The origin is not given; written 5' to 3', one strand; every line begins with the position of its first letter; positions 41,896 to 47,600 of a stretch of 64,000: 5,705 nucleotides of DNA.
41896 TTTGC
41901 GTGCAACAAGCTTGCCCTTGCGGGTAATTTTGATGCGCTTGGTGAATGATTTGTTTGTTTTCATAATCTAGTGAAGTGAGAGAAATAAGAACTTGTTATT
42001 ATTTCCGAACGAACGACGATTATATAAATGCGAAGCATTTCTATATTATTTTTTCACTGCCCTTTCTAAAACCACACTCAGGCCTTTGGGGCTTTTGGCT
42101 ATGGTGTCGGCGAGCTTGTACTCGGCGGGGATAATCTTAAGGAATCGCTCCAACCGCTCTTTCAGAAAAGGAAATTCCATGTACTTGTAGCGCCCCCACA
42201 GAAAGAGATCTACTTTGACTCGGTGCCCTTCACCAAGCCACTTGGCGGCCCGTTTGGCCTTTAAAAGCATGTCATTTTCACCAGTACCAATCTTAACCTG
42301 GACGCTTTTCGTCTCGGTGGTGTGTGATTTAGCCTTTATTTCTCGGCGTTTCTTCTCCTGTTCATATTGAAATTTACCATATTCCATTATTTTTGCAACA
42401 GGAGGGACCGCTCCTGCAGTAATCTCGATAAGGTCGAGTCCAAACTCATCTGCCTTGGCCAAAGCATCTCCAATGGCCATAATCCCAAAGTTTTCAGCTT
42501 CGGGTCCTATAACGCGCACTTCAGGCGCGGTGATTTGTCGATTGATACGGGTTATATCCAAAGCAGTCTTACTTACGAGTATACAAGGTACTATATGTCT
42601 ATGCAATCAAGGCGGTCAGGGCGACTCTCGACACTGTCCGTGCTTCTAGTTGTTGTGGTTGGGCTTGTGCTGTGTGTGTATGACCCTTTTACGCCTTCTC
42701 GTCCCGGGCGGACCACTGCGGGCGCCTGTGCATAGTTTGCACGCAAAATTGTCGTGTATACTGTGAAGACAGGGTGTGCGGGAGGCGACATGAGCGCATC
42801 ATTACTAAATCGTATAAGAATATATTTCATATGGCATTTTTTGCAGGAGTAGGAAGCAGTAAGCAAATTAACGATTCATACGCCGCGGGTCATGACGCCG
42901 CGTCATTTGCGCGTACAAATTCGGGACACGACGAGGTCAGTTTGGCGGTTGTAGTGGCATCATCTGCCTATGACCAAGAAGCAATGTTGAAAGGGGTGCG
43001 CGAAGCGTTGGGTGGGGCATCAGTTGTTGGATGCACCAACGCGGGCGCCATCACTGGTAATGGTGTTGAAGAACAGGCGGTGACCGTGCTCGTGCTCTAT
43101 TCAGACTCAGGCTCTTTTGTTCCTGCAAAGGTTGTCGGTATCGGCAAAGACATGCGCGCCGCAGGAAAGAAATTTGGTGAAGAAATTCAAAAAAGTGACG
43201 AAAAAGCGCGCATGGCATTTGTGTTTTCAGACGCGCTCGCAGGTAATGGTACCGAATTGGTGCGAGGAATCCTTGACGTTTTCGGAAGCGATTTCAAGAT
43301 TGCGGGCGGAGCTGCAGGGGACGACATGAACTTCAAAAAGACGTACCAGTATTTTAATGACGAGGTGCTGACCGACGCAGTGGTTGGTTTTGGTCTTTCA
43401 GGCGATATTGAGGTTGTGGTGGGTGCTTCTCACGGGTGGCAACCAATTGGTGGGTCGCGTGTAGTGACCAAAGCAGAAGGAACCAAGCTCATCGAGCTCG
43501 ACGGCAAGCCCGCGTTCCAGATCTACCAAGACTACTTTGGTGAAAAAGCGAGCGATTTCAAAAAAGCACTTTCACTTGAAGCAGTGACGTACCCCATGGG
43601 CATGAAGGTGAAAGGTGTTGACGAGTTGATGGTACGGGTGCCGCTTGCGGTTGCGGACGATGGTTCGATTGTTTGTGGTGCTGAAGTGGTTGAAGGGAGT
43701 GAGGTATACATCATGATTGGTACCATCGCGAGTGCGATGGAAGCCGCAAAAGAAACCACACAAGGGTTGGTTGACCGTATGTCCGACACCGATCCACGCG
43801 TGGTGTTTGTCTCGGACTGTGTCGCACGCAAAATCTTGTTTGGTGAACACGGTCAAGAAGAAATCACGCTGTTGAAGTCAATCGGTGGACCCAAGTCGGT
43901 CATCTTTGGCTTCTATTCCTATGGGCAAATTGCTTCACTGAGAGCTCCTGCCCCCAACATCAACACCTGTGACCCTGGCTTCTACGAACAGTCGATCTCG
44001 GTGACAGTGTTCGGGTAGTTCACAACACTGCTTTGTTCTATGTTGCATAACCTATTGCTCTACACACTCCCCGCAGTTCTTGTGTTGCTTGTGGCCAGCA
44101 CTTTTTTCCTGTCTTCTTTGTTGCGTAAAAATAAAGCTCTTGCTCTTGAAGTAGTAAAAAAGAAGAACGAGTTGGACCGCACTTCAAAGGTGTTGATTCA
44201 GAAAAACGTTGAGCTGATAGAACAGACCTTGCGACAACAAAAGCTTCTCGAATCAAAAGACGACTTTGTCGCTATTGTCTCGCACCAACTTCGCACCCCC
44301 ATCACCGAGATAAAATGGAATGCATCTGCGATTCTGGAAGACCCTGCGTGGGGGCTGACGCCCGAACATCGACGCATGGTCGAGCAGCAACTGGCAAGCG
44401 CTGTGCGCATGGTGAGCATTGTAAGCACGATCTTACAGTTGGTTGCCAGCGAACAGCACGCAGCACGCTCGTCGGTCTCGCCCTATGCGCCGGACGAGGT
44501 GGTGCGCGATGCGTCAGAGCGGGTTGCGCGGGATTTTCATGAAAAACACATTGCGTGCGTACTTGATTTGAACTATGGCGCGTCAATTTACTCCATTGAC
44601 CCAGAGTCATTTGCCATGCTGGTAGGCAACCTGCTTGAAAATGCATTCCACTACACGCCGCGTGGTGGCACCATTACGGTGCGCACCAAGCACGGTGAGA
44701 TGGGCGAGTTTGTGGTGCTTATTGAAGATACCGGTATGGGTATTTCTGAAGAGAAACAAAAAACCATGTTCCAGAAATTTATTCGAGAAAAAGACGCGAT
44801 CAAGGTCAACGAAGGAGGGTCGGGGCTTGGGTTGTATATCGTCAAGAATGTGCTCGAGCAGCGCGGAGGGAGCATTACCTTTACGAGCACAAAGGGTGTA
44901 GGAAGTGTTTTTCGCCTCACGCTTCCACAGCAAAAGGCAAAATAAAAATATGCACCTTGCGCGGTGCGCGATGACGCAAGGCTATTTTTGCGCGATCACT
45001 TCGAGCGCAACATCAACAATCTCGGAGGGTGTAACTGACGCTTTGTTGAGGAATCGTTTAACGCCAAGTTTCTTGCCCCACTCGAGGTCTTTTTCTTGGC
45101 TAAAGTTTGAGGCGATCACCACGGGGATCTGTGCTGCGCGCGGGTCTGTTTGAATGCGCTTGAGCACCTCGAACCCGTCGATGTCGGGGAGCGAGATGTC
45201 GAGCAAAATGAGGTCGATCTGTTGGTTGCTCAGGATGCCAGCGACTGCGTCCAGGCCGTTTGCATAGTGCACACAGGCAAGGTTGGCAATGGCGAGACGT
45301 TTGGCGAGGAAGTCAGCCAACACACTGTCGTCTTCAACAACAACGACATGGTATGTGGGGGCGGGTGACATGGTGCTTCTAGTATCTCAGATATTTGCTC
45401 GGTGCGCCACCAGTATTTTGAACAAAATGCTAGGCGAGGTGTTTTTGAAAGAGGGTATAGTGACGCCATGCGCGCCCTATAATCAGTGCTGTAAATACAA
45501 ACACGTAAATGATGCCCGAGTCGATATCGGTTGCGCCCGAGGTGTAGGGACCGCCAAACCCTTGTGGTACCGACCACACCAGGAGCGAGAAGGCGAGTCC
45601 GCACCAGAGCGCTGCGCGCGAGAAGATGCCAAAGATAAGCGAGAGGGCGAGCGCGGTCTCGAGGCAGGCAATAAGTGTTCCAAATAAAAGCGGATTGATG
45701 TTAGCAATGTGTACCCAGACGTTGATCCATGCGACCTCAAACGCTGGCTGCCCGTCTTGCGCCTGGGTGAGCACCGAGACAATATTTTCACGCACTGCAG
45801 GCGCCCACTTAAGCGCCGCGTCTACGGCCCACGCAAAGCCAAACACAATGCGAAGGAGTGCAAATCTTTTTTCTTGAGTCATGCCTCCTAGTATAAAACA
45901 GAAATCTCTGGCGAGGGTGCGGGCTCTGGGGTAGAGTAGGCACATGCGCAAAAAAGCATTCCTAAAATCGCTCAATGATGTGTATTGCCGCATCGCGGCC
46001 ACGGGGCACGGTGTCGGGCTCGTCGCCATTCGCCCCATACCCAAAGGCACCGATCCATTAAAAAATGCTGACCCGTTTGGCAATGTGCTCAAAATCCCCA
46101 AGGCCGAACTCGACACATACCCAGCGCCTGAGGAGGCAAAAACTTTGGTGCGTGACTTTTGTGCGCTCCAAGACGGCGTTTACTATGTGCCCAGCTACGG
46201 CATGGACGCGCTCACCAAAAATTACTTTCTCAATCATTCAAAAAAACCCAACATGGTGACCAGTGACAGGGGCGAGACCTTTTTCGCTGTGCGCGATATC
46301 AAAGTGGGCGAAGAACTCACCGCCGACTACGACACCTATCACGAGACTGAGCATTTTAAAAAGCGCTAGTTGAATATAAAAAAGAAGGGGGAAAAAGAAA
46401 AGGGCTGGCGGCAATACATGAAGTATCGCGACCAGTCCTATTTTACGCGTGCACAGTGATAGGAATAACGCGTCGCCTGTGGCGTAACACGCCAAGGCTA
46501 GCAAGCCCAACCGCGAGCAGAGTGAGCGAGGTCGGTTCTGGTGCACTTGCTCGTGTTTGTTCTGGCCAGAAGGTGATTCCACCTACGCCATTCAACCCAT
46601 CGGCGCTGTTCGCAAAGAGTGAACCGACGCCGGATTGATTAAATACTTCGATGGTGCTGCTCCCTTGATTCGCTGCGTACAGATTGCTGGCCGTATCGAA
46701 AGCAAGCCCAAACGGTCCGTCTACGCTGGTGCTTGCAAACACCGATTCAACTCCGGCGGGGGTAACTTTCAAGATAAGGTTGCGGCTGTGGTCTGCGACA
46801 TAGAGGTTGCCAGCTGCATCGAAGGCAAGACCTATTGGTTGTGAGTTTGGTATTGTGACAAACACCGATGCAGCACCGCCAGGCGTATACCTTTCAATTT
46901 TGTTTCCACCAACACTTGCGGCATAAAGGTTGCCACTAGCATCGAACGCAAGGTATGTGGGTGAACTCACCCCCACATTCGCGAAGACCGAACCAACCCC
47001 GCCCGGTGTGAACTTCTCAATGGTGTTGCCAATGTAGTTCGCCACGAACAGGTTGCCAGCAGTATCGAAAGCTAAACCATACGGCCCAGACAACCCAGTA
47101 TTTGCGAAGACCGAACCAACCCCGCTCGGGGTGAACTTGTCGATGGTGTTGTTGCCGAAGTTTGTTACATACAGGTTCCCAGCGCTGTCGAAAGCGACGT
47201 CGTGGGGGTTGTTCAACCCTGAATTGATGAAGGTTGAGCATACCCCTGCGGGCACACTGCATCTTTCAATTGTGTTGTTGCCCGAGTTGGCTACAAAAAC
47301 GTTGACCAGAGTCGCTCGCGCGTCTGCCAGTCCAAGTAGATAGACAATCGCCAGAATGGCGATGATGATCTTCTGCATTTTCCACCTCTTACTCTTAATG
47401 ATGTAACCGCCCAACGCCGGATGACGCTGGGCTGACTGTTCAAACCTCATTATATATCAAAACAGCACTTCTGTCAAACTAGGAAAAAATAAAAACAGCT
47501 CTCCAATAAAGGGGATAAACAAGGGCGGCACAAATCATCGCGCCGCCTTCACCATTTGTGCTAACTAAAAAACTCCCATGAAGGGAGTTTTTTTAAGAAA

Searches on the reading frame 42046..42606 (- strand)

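Call 94: search_protein_families(library=pfam, proteins=[window:42046-42606:-], max_evalue=0.001)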
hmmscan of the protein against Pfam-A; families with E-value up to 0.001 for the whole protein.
window:42046-42606:- (186 aa): 2 families
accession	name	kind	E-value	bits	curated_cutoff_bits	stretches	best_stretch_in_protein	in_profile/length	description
PF05198.21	IF3_N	-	7.8e-27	93.7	26.9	1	21-89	1-69/70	Translation initiation factor IF-3, N-terminal domain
PF00707.27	IF3_C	-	2.2e-08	34.4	34.8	1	98-141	2-45/86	Translation initiation factor IF-3, C-terminal domain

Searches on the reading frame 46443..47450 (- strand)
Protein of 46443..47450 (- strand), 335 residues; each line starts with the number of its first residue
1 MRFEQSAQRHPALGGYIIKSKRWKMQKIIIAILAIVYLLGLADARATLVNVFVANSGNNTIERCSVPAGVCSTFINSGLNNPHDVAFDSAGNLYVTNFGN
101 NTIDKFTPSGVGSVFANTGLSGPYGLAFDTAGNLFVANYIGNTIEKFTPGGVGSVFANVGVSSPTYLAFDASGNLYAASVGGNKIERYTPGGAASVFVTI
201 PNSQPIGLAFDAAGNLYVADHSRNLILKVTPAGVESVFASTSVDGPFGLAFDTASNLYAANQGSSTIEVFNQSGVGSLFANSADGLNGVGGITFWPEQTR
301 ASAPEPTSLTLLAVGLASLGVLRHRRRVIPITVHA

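Call 94: search_protein_families(library=pfam, proteins=[window:46443-47450:-], max_evalue=0.001)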
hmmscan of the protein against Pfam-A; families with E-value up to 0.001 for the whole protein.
window:46443-47450:- (335 aa): 8 families
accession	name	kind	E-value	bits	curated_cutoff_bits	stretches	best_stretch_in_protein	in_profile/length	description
PF24684.1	Vgb_lyase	-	2.1e-15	56.8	50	1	51-274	26-253/290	Virginiamycin B lyase family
PF01436.27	NHL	-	1.3e-14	53.8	20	1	79-106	1-28/28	NHL repeat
PF08450.18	SGL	-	1.1e-12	48.5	26.3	1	167-219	189-243/246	SMP-30/Gluconolactonase/LRE-like region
PF06739.17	SBBP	-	1.9e-09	37.8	20.5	0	81-96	14-29/38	Beta-propeller repeat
PF22701.2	Mala_s_1-like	-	6.5e-08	33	27.5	0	201-274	86-160/195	Mal s 1 allergenic protein-like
PF20067.5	SSL_N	-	1.9e-07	31.3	18.9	0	166-183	25-42/46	Strictosidine synthase-like, N-terminal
PF07589.16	PEP-CTERM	-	4.2e-05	23.9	20.7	1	303-326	2-24/24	PEP-CTERM motif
PF25021.1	TEN_NHL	-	0.00021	20.8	27.1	0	205-236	33-63/357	Teneurin NHL domain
